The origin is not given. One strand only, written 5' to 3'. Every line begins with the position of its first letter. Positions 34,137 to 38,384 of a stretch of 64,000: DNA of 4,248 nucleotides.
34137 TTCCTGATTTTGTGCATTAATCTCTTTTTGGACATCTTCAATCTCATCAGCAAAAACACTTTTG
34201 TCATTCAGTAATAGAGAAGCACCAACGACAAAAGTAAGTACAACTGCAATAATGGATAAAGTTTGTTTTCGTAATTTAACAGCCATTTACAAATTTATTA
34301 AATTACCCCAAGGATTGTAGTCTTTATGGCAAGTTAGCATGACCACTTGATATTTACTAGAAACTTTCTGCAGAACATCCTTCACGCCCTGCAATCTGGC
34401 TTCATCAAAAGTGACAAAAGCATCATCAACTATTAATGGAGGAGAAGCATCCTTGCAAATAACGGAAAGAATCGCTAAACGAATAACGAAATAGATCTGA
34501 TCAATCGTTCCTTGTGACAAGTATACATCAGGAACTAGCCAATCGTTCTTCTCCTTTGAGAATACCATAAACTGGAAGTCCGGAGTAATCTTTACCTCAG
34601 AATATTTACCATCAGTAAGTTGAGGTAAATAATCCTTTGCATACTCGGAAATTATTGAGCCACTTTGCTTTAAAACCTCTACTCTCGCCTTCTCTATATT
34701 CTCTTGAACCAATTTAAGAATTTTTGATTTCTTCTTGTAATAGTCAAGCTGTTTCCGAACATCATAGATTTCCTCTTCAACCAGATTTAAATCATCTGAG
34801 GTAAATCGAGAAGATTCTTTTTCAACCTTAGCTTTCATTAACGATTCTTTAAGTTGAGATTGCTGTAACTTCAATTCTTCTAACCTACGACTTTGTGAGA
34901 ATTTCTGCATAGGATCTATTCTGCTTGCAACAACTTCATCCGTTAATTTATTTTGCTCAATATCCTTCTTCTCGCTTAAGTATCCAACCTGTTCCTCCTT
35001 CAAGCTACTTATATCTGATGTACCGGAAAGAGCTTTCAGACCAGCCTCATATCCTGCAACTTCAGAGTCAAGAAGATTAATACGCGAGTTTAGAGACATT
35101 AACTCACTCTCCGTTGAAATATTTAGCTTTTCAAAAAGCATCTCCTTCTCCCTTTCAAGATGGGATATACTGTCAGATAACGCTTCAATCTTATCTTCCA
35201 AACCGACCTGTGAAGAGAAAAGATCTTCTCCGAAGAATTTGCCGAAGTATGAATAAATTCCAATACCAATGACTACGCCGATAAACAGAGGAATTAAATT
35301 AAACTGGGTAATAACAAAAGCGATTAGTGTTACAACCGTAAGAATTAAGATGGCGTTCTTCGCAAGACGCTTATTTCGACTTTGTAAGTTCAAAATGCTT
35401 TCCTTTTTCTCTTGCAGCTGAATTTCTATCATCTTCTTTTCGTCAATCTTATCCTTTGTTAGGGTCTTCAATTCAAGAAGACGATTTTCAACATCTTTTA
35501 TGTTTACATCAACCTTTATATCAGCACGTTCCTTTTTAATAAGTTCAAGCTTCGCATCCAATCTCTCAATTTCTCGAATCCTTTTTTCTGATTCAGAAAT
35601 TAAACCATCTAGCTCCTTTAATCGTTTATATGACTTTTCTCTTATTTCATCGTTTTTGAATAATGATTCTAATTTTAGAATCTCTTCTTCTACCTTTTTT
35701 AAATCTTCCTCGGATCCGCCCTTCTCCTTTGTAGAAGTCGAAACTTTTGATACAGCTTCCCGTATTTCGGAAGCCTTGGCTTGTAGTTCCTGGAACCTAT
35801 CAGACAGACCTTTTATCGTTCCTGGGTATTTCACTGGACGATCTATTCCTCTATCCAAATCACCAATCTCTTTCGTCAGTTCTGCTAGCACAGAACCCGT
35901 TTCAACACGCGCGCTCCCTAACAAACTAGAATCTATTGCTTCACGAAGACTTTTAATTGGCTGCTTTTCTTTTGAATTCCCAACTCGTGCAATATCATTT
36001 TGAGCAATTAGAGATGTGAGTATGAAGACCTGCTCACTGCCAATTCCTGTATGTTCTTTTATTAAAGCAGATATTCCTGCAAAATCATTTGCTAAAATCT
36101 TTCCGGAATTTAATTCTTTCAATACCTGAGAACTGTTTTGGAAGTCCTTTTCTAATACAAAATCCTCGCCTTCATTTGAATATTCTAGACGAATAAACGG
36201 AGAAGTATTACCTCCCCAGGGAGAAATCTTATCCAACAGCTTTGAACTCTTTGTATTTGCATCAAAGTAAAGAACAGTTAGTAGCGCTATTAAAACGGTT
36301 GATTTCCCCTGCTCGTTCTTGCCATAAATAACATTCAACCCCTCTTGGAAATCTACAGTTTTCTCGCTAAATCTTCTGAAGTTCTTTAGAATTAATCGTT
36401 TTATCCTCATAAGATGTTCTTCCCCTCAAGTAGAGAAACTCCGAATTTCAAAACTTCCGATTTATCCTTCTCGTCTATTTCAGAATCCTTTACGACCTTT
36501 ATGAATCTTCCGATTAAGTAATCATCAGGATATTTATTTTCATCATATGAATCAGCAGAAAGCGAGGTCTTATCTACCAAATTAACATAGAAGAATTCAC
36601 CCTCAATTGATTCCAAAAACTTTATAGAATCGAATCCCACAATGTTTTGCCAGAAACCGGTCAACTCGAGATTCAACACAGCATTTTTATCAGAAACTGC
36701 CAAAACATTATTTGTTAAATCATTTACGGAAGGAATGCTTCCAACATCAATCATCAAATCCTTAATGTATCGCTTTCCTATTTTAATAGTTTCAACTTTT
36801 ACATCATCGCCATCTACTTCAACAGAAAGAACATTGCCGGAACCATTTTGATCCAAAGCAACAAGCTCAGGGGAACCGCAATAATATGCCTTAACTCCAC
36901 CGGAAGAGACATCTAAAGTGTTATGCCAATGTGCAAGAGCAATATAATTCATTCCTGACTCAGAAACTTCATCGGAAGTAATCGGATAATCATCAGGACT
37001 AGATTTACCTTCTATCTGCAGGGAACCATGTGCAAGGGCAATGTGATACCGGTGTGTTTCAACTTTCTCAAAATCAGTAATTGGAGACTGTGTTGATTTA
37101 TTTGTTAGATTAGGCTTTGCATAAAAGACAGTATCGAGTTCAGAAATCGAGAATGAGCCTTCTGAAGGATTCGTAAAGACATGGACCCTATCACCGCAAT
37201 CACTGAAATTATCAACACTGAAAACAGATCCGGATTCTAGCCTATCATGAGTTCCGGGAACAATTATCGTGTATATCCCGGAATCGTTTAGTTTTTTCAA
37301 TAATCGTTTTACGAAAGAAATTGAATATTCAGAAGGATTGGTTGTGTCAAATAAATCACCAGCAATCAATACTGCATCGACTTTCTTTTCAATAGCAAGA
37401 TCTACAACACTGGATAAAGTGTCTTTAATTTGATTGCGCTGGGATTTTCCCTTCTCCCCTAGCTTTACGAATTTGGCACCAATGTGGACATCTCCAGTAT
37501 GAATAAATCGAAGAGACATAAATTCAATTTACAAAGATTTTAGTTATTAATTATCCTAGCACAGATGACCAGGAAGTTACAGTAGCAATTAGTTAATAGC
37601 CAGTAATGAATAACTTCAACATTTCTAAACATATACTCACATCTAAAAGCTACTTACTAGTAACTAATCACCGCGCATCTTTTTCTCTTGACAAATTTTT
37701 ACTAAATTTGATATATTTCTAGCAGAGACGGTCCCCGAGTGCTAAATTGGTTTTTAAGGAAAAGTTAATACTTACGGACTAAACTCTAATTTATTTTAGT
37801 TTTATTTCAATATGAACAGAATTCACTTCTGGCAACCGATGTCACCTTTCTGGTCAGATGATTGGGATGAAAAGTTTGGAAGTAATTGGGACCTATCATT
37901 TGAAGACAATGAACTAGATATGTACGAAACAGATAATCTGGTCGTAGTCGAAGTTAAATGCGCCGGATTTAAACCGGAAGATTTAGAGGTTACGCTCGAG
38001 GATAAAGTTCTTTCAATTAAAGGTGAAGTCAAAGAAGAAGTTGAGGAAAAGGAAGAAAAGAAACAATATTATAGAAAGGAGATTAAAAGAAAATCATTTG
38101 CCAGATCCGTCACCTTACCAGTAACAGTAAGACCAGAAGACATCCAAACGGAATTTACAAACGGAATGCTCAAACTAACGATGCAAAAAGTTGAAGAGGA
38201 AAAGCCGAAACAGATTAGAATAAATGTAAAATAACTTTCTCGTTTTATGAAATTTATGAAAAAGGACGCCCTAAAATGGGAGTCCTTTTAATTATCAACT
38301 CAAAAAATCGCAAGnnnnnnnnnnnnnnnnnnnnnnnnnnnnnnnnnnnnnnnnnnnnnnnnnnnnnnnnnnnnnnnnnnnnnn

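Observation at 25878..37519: Long co-directional gene string headed by a VirB4-like membrane ATPase and including SpoIID-like, bPH-domain and large bitopic membrane proteins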

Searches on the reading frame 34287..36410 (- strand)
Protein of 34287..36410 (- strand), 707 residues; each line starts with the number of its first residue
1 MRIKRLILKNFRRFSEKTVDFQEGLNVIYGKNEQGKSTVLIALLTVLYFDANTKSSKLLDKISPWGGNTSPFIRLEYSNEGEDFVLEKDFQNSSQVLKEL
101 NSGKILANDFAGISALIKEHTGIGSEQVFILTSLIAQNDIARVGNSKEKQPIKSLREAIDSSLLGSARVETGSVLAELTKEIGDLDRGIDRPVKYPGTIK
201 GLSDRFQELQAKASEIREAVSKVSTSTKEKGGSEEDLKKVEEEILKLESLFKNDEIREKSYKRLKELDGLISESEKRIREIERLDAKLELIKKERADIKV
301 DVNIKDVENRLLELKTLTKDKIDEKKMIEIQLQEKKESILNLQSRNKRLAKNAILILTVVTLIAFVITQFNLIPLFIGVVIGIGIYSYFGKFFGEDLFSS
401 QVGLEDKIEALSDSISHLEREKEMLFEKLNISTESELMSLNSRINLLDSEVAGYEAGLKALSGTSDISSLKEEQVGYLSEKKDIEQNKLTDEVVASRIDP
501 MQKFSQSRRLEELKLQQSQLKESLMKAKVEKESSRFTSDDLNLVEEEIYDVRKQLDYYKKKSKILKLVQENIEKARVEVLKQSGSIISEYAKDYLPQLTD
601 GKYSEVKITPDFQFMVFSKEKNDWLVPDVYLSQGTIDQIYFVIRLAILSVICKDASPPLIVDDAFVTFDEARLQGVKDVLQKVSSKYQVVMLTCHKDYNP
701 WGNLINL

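Call 4: search_protein_families(library=pfam, proteins=[window:34287-36410:-], max_evalue=0.01)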
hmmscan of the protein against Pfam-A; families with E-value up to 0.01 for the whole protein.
window:34287-36410:- (707 aa): 5 families
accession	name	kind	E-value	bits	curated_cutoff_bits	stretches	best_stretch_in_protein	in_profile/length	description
PF13175.12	AAA_15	-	1.3e-13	51.8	32.1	1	1-355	1-226/374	AAA ATPase domain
PF13514.12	AAA_27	-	1.3e-10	41.7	22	1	1-49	1-53/206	AAA domain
PF02463.25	SMC_N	-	5.4e-08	33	40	1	3-61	2-64/220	RecF/RecN/SMC N terminal domain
PF13476.12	AAA_23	-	6.7e-07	30.6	27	1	5-343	1-190/201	AAA domain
PF13555.12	AAA_29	-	3.3e-05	24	27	1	4-49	2-48/61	P-loop containing region of AAA domain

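Call 5: search_protein_families(library=ncbifam, proteins=[window:34287-36410:-], max_evalue=0.01)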
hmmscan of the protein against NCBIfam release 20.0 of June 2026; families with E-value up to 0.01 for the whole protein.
window:34287-36410:- (707 aa): 11 families
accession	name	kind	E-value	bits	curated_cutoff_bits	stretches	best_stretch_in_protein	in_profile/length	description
NF003034.1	PRK03918.1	equivalog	4.4e-26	91.1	700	2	1-348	1-332/878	DNA double-strand break repair ATPase Rad50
NF002572.0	PRK02224.1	equivalog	7.3e-14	51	1087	1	1-95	1-92/888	DNA double-strand break repair ATPase Rad50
NF002244.0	PRK01156.1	equivalog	3.3e-12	45.3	847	2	1-329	1-315/895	DNA double-strand break repair ATPase Rad50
NF041035.1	Rad50_Halo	equivalog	9.8e-12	44.1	1000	1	1-94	1-91/883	DNA double-strand break repair ATPase Rad50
NF041034.1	Rad50_Sulf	equivalog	1.1e-09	36.8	1000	1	1-143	1-138/872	DNA double-strand break repair ATPase Rad50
TIGR00611.2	recf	equivalog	1.6e-09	37.4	172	1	3-84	1-79/339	DNA replication/repair protein RecF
NF010680.0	PRK14079.1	equivalog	7.6e-08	31.7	386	1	1-113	1-108/349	recombination protein F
NF041760.1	PtuA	equivalog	2.1e-07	30.2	500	1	2-47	51-96/524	retron Ec78 anti-phage system effector ATPase PtuA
NF045487.1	ASRP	equivalog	3e-07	29.5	300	1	14-50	5-41/593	archaea-specific SMC-related protein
NF053563.1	Rkd4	equivalog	0.00061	18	860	1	1-60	1-63/747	arcadin-4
NF041751.2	sbcc_Staph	equivalog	0.0032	15.5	920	0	182-340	313-468/1007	exonuclease subunit SbcC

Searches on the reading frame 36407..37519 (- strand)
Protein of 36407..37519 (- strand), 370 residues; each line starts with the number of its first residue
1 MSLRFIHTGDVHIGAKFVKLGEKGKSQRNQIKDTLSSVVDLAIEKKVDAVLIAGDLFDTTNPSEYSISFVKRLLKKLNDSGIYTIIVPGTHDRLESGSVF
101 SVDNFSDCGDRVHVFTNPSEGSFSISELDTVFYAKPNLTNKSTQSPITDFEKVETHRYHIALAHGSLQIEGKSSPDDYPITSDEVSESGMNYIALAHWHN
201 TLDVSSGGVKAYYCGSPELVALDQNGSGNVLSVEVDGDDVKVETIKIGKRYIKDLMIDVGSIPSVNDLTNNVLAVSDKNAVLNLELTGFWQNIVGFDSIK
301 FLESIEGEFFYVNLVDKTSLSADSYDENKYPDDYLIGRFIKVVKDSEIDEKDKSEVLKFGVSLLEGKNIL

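Call 4: search_protein_families(library=pfam, proteins=[window:36407-37519:-], max_evalue=0.01)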
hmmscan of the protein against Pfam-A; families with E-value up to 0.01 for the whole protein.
window:36407-37519:- (370 aa): 2 families
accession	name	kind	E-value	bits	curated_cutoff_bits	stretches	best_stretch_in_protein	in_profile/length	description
PF00149.33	Metallophos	-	1.1e-13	52.5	21.5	1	3-200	1-190/191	Calcineurin-like phosphoesterase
PF12850.12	Metallophos_2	-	0.0076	16.7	27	0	33-232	14-150/154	Calcineurin-like phosphoesterase superfamily domain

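Call 5: search_protein_families(library=ncbifam, proteins=[window:36407-37519:-], max_evalue=0.01)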
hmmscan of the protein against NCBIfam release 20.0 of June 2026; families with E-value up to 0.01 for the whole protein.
window:36407-37519:- (370 aa): 11 families
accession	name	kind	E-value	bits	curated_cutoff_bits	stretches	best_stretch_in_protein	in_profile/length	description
TIGR00619.1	sbcd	subfamily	1e-23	84.4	77.65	1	3-98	1-92/252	exonuclease subunit SbcD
NF041031.1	Mre11_Sulfo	equivalog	2.7e-21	76.3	500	1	5-306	2-305/374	DNA double-strand break repair protein Mre11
NF008206.2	PRK10966.1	equivalog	2e-18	66.6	450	1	3-93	1-86/380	exonuclease subunit SbcD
NF041030.1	Mre11_Halo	equivalog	4.5e-16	58.9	550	1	4-293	3-276/361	DNA double-strand break repair protein Mre11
NF041029.1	Mre11_Pyroc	equivalog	2.8e-12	46.2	600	1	3-95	1-89/438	DNA double-strand break repair protein Mre11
NF041753.2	sbcd_Staph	equivalog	1.8e-10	40.3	480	1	4-157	2-147/375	exonuclease subunit SbcD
NF041754.1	sbcd_Bac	equivalog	1.9e-10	40.6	750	1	3-95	1-89/390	exonuclease subunit SbcD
NF053862.1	DS9_1_antiphage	equivalog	2.2e-07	30.1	420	1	5-92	196-288/486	anti-phage phosphoesterase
TIGR00583.1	mre11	equivalog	2.5e-06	26.7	434.6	1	7-76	8-72/405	DNA repair protein (mre11)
TIGR00024.1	SbcD_rel_arch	hypoth_equivalog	0.00037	20.3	115.2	1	10-103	22-110/224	putative phosphoesterase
TIGR04123.1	P_estr_lig_assc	hypoth_equivalog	0.0041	16.5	150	1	9-95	27-111/207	ligase-associated DNA damage response endonuclease PdeM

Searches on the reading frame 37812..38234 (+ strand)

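Call 26: search_protein_families(library=pfam, proteins=[window:37812-38234:+], max_evalue=0.01)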
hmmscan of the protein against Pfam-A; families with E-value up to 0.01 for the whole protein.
window:37812-38234:+ (140 aa): 2 families
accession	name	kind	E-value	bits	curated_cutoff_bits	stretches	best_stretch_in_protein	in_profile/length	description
PF00011.27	HSP20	-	7.6e-21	74.6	20.8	1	37-139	2-101/102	Hsp20/alpha crystallin family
PF17886.7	ArsA_HSP20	-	0.0011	18.9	22.5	1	45-123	5-62/63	HSP20-like domain found in ArsA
